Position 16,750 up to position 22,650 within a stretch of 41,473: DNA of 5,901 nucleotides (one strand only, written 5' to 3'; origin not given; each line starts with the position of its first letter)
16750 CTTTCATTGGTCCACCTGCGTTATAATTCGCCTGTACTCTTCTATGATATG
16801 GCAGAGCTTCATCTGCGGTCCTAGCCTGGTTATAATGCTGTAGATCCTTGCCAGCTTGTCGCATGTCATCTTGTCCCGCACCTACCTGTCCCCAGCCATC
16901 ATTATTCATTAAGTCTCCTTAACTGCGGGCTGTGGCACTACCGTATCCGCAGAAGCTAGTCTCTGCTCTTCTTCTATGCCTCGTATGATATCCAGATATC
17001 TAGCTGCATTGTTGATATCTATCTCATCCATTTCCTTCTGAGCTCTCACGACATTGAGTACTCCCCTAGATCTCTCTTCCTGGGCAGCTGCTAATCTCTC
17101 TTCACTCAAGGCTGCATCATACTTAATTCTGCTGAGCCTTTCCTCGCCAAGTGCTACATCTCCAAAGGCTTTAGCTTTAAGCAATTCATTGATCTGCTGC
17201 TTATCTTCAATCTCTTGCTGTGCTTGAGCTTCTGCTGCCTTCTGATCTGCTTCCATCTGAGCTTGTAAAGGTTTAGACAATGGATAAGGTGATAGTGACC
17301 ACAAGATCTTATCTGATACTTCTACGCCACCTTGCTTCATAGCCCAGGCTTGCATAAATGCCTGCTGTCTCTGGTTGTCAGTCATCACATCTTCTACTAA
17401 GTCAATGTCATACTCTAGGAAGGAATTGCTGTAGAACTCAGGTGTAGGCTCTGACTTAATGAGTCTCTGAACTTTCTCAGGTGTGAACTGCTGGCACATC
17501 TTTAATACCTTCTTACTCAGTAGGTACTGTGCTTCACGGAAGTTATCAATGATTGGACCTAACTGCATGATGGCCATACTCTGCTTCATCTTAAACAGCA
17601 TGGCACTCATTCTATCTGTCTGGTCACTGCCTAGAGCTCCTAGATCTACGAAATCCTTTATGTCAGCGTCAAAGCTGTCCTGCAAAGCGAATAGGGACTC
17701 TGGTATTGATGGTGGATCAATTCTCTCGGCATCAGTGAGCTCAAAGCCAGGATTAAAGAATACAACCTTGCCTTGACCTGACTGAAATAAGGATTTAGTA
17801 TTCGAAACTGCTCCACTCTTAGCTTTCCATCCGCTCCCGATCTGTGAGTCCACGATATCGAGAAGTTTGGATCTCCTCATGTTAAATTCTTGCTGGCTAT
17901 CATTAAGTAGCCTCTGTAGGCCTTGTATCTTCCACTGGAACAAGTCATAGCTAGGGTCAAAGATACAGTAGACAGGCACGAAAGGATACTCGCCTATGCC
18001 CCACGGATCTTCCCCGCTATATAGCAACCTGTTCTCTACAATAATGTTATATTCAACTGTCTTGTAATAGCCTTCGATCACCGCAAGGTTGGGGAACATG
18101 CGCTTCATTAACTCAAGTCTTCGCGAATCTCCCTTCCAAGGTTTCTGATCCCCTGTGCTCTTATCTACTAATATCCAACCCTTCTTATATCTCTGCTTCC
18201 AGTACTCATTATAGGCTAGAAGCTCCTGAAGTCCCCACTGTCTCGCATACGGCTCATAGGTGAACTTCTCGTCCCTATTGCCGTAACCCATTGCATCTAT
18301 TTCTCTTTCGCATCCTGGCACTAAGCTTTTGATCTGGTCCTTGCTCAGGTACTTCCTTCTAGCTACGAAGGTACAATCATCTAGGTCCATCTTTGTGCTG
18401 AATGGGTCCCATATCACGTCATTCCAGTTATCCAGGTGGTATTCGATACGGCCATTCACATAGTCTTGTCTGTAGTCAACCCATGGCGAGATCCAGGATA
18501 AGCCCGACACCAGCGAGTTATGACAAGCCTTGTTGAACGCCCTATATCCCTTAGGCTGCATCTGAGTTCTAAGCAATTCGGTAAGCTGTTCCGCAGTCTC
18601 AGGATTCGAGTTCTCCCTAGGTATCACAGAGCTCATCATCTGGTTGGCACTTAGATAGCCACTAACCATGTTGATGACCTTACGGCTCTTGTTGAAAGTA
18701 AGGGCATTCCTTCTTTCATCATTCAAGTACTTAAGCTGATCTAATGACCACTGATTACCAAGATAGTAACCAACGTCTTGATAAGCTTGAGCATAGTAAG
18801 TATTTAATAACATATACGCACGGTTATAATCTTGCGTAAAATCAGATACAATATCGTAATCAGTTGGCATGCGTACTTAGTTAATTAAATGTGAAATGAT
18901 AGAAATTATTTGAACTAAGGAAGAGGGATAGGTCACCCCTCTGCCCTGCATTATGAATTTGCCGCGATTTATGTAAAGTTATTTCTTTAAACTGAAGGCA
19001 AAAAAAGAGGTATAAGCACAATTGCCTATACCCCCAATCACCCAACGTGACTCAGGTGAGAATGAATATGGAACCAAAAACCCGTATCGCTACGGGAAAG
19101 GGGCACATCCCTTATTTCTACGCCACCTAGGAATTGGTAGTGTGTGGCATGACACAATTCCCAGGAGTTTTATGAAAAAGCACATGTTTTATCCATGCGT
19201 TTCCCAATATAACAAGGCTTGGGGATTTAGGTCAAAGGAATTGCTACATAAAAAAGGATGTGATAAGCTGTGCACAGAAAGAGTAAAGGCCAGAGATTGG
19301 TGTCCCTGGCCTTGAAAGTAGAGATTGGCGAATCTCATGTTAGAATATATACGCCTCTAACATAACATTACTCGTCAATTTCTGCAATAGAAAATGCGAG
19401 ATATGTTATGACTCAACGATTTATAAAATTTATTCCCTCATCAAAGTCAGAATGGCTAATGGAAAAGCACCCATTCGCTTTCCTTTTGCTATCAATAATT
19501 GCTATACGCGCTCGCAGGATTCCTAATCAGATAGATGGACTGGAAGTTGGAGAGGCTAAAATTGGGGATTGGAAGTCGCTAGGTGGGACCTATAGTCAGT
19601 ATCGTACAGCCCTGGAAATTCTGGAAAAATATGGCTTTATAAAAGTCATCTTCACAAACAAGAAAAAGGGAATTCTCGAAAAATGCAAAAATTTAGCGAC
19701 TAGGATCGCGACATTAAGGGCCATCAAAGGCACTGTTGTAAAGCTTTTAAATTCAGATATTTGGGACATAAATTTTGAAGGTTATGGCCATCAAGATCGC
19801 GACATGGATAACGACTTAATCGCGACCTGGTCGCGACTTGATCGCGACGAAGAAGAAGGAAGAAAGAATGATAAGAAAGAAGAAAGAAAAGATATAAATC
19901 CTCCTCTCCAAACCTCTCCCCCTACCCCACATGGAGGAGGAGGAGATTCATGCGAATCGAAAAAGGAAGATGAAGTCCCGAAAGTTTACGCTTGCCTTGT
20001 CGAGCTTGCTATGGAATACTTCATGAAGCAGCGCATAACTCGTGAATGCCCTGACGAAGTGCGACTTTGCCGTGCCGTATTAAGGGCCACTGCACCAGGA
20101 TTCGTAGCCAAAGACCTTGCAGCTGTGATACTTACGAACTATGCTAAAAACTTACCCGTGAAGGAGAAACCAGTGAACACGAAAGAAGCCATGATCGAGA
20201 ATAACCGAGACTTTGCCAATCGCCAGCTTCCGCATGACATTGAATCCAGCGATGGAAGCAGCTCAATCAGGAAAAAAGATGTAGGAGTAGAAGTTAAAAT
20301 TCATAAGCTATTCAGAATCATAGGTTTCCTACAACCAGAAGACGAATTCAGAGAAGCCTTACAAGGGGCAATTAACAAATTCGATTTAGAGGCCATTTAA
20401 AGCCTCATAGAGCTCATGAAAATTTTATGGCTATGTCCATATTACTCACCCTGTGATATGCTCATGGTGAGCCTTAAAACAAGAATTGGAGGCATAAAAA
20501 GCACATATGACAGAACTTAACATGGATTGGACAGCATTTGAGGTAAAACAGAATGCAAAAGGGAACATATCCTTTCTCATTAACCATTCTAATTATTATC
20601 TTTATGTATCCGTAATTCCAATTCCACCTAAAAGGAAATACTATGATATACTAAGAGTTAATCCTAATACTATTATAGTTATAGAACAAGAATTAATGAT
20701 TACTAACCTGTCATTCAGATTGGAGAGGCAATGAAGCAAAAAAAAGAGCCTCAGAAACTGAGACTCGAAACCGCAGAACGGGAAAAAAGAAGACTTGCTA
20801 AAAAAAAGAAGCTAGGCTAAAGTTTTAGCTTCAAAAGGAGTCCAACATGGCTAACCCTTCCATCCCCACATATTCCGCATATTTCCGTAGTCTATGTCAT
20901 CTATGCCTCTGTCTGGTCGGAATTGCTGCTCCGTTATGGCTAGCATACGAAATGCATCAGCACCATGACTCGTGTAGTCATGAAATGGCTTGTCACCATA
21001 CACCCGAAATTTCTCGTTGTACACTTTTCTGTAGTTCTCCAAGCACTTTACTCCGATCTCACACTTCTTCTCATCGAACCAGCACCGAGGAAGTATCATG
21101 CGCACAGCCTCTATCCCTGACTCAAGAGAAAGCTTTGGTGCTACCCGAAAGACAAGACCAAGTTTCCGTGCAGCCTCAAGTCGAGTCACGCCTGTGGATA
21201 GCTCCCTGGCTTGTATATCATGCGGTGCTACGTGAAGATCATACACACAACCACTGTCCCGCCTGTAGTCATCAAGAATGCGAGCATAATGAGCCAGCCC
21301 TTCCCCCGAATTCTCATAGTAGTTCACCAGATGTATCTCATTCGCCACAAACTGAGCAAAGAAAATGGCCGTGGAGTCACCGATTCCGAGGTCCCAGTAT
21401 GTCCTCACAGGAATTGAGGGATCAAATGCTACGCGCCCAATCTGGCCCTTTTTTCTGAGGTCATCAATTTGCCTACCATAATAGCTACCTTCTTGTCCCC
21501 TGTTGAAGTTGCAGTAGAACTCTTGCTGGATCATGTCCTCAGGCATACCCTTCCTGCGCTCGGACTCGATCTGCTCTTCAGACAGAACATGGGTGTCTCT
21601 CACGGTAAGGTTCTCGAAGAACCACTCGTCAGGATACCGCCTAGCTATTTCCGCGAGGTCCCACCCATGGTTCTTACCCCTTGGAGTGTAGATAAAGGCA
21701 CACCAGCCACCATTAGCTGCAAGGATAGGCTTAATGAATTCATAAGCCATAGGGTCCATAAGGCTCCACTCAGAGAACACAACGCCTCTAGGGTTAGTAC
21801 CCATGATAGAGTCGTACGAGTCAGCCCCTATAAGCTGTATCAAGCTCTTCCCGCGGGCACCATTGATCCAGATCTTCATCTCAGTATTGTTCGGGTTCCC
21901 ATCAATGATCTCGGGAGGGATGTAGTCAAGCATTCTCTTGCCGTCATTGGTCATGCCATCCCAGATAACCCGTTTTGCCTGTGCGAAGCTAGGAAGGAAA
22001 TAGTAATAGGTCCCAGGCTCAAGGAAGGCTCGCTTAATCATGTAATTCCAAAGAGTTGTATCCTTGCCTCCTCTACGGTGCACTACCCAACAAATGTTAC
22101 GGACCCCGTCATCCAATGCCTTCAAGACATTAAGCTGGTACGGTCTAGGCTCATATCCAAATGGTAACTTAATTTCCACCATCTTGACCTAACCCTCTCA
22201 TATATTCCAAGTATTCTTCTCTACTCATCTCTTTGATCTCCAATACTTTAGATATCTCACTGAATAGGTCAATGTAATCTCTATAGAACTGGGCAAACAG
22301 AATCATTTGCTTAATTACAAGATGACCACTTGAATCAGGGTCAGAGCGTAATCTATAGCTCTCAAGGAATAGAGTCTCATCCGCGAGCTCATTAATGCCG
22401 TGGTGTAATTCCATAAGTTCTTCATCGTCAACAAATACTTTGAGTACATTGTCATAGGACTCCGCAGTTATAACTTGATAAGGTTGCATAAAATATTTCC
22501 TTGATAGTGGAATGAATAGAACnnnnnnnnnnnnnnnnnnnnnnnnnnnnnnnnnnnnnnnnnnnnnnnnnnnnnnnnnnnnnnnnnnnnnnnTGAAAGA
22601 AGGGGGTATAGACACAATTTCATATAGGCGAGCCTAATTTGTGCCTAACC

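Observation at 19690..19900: Helically phased TCGCGAC iterons plus a purine-only tract inside the initiator-like gene: a lambda-ori-like arrangement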

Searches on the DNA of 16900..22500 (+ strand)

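Call 10: search_dna_similar(query=window:16900-22500:+, collection=phages, mode=distant, max_rows=15)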
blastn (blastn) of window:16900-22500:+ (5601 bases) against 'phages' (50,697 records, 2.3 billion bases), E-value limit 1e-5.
No match.
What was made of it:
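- Tried and rejected: DNA similarity of the portal-terminase region to annotated phages: none (call 10).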

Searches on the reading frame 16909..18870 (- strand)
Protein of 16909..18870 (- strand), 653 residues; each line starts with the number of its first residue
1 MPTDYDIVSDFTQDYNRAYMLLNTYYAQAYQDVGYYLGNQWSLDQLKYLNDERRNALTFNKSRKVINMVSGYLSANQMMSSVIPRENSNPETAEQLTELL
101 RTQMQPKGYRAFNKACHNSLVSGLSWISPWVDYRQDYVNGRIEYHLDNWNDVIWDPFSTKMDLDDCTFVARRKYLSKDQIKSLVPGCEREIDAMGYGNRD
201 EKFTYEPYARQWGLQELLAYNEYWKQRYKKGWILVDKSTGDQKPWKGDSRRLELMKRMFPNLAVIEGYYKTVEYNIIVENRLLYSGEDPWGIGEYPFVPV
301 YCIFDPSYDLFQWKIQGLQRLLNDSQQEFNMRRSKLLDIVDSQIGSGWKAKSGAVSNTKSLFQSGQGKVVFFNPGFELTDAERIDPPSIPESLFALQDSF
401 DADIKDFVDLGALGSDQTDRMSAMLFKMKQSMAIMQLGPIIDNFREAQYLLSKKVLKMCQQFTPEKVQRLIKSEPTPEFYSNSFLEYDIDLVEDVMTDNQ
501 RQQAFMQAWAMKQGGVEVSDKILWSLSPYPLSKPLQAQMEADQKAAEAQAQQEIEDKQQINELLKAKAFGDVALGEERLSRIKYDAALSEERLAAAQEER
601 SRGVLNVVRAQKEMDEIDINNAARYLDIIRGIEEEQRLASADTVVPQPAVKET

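Call 7: search_protein_families(library=pfam, proteins=[window:16909-18870:-], max_evalue=0.01)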
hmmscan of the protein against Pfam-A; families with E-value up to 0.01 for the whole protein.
window:16909-18870:- (653 aa): 1 family
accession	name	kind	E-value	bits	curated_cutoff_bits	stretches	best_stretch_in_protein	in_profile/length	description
PF16510.12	P22_portal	-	1.1e-57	196.4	26.1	1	14-560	3-574/594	Phage P22-like portal protein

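Call 8: search_protein_families(library=phrogs, proteins=[window:16909-18870:-], max_evalue=0.01)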
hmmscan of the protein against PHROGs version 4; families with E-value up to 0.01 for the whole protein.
window:16909-18870:- (653 aa): 4 families
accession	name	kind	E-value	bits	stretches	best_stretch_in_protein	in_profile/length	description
phrog_156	-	head and packaging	7.5e-54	184.2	1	6-616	10-651/681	portal protein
phrog_18470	-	head and packaging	1.3e-07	32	1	28-193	41-207/232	portal protein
phrog_32380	-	unknown function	2.2e-05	24.9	1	8-163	7-158/287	-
phrog_14911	-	unknown function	3.1e-05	24.1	1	29-340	28-341/404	-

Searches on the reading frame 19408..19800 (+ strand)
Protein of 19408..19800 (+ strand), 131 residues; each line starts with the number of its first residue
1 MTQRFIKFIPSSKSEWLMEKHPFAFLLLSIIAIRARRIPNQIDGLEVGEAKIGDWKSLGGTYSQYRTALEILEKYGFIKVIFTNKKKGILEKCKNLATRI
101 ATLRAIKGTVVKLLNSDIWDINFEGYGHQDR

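Call 32: search_dna_similar(query=window:19408-19800:+, collection=phages, mode=protein, max_evalue=1, max_rows=20)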
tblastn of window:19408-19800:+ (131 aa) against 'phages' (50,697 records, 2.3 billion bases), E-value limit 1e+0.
Records with a match: 1; places in all: 1; records where one place covers at least 80% of the query: 1.
Best place of each record, by identity: <60% 1.
By first word of the organism name: Vibrio 1.
By host as written in the record: Vibrio sp. F12 1.
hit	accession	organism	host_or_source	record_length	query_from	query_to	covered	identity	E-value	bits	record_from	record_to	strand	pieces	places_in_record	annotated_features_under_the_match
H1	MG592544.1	Vibrio phage 1.177.O._10N.286.45.E10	Vibrio sp. F12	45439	5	122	90%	33.6%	7e-5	46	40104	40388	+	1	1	hypothetical protein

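Call 34: get_annotated_region(hit=H1, flank=6000)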
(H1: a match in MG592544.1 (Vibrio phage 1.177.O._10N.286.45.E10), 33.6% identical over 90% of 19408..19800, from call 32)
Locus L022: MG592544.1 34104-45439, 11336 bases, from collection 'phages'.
description: Vibrio phage 1.177.O._10N.286.45.E10, partial genome.
organism: Vibrio phage 1.177.O._10N.286.45.E10 (NCBI taxid 1881402)
taxonomy: Viruses; Duplodnaviria; Heunggongvirae; Uroviricota; Caudoviricetes
host: Vibrio sp. F12; source: iron chloride precipitation of 0.2um-filtered seawater, resuspended in oxalate solution; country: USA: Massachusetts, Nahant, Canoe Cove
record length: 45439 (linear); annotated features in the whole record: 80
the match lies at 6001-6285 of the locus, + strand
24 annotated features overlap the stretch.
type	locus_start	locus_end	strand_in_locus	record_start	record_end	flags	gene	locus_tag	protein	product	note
CDS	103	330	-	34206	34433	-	-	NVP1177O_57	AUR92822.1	hypothetical protein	NVP1177O_57; tara_best_match:OM-RGC.v1.034424265; cvp_best_match:CAMPEP_0000029024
CDS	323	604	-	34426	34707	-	-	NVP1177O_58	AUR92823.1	hypothetical protein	NVP1177O_58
CDS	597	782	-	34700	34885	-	-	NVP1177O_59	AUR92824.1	coil containing protein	NVP1177O_59; tara_best_match:OM-RGC.v1.036389118; cvp_best_match:CAMPEP_0000029010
CDS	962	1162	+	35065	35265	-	-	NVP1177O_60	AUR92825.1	TMhelix containing protein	NVP1177O_60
CDS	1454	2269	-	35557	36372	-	-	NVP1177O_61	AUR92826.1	restriction endonuclease type II-like protein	NVP1177O_61; tara_best_match:OM-RGC.v1.010008178; cvp_best_match:RF_PEP_399528365; InterPro:IPR011335; egg:ENOG4111FJH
CDS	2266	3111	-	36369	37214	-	-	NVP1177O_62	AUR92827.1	RecT family protein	NVP1177O_62; aclame_best_match:protein:proph:183021; tara_best_match:OM-RGC.v1.011997006; ...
CDS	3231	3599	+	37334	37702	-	-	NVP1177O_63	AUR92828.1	protein of unknown function DUF968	NVP1177O_63; InterPro:IPR010373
CDS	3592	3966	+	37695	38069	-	-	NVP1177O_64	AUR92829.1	endodeoxyribonuclease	NVP1177O_64; tara_best_match:OM-RGC.v1.028504296; InterPro:IPR016281; endodeoxyribonuclease RusA; pfam:PF05866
CDS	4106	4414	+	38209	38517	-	-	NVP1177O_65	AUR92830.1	hypothetical protein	NVP1177O_65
CDS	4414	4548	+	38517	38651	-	-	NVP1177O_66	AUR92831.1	hypothetical protein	NVP1177O_66; tara_best_match:OM-RGC.v1.037851845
CDS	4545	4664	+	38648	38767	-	-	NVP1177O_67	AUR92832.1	hypothetical protein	NVP1177O_67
CDS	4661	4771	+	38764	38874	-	-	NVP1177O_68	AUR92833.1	TMhelix containing protein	NVP1177O_68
CDS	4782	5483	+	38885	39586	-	-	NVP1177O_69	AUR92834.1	D12 class N6 adenine-specific DNA methyltransferase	NVP1177O_69; tara_best_match:OM-RGC.v1.011820840; InterPro:IPR002052; pfam:PF02086|pog:POG0240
CDS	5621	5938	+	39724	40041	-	-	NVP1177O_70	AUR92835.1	coil containing protein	NVP1177O_70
CDS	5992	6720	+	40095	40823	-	-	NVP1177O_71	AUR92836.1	hypothetical protein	NVP1177O_71; egg:ENOG410YTG6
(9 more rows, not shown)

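Call 36: search_protein_families(library=pfam, proteins=[L022:6720-8102:+, L022:5992-6720:+], max_evalue=0.01)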
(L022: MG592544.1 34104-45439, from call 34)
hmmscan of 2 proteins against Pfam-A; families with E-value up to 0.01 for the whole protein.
L022:6720-8102:+ (460 aa): 3 families
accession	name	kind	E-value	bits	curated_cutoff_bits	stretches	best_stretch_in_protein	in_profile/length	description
PF00772.26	DnaB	-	4.4e-27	94.6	23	1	6-102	5-103/103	DnaB-like helicase N terminal domain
PF03796.21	DnaB_C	-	1.2e-19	71.2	27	1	174-388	1-201/255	DnaB-like helicase C terminal domain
PF02650.20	HTH_WhiA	-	0.0055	17.5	27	0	102-172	8-76/84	WhiA C-terminal HTH domain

L022:5992-6720:+ (242 aa): 0 families

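Call 79: predict_structure(alignment_id=A3)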
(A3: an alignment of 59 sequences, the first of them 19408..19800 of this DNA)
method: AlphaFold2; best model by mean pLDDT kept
length: 131 residues; sequences in the alignment: 59
mean_pLDDT: 83.6   pTM: 0.75
mean pLDDT of the five models: 83.6, 81.5, 81.4, 81.2, 80.5
residues with pLDDT >= 90: 73; 70-90: 24; 50-70: 30; < 50: 4
segments of 3 or more residues with pLDDT < 50: 128-131
pLDDT, mean of each block of 10 residues (from residue 1): 81 97 97 91 90 90 96 97 66 65 69 93 61 39
secondary structure, 60 per line:
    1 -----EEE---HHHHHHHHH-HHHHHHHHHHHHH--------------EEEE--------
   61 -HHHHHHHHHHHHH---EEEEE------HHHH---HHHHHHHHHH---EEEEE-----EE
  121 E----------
elements in order: E6-8 H12-20 H22-34 E49-52 H62-74 E78-82 H89-92 H96-105 E109-113 E119-121
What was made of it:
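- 19408..19782 (+): Coding region of the conserved N-terminal DNA-binding domain (aa 1-125; helix-helix-strand-helix-wing). AF2 model of aa 1-131: pLDDT 83.6, pTM 0.75 (call 79).
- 19694..19712 (+): Upstream iteron pair: TAGCGAC (19694-19700) and TCGCGAC (19706-19712), 12 bp apart; encodes L-A-T-R-I-A-T in the low-confidence insert between the wing strands. The insert at aa 83-108 has pLDDT 65-69 (call 79).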

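Call 81: fold_search(model_id=the predicted structure, library=pdb)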
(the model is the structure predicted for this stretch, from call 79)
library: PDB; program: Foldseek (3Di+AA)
matches with E <= 10: 417; with E <= 0.001: 0
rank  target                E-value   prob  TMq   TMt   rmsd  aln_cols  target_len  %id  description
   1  2b0l_C                5.2e-02  0.93  0.40  0.52   5.2       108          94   19  C-terminal DNA binding domain of transcriptional pleiotropic repressor CodY. (released 2006-02-21)
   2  2b0l_A                5.9e-02  0.93  0.39  0.51   5.5       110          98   18  C-terminal DNA binding domain of transcriptional pleiotropic repressor CodY. (released 2006-02-21)
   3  8za5_B                2.5e-01  0.72  0.41  0.39   5.7       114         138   12  Crystal structure of HsmR (released 2025-10-29)
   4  5ey0_B                4.2e-01  0.30  0.33  0.18  10.8       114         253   17  Crystal structure of CodY from Staphylococcus aureus with GTP and Ile (released 2016-09-14)
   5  5ey2_C                4.2e-01  0.28  0.32  0.19  10.5       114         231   19  Crystal structure of CodY from Bacillus cereus (released 2016-09-14)
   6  5loe_B                6.7e-01  0.21  0.32  0.17  10.4       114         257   19  Structure of full length Cody from Bacillus subtilis in complex with Ile (released 2017-01-11)
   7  9a6f_A                6.7e-01  0.20  0.30  0.16  11.0       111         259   21  Integrative model of CODY-YPPF by crosslinking MS and deep learning (released 2024-09-18)
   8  6jmi_A                7.6e-01  0.60  0.41  0.52   3.7       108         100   12  Crystal structure of M.tuberculosis Rv0081 (released 2019-04-10)
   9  6jmi_C                7.6e-01  0.38  0.35  0.45   5.2       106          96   11  Crystal structure of M.tuberculosis Rv0081 (released 2019-04-10)
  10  1r1u_A                8.1e-01  0.57  0.39  0.52   3.6       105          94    8  Crystal structure of the metal-sensing transcriptional repressor CzrA from Staphylococcus aureus in the apo-form (released 2004-05-18)
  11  3pqk_B                8.7e-01  0.63  0.40  0.50   3.1       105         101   10  Crystal Structure of the transcriptional repressor BigR from Xylella fastidiosa (released 2011-06-01)
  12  6k8e_A                8.7e-01  0.41  0.40  0.45   4.9       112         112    9  Global regulatory element SarX (released 2020-06-17)
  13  1ub9                  9.2e-01  0.47  0.42  0.53   4.4       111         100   13  Structure of the transcriptional regulator homologue protein from Pyrococcus horikoshii OT3 (released 2004-05-04)
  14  5gpy_A                9.2e-01  0.47  0.34  0.26   4.1        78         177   17  Crystal structure of the human TFIIE complex (released 2016-11-02)
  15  3l09_A                9.2e-01  0.25  0.37  0.21   8.4       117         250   13  Crystal structure of Putative transcriptional regulator (JANN_22DEC04_CONTIG27_REVISED_GENE3569) from Jannaschia sp. C (released 2010-01-12)
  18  4eno_A                9.9e-01  0.10  0.21  0.19   7.4        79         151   14  Crystal structure of oxidized human nm23-H1 (released 2013-03-27)
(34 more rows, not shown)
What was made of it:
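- On Type II/III partition centromere-binding proteins (ParR/parC, TubR/tubC): The TubR fold hit is weak (E about 1; call 81).
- (5) The N-terminal domain is a confident winged-helix model (calls 79, 81).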
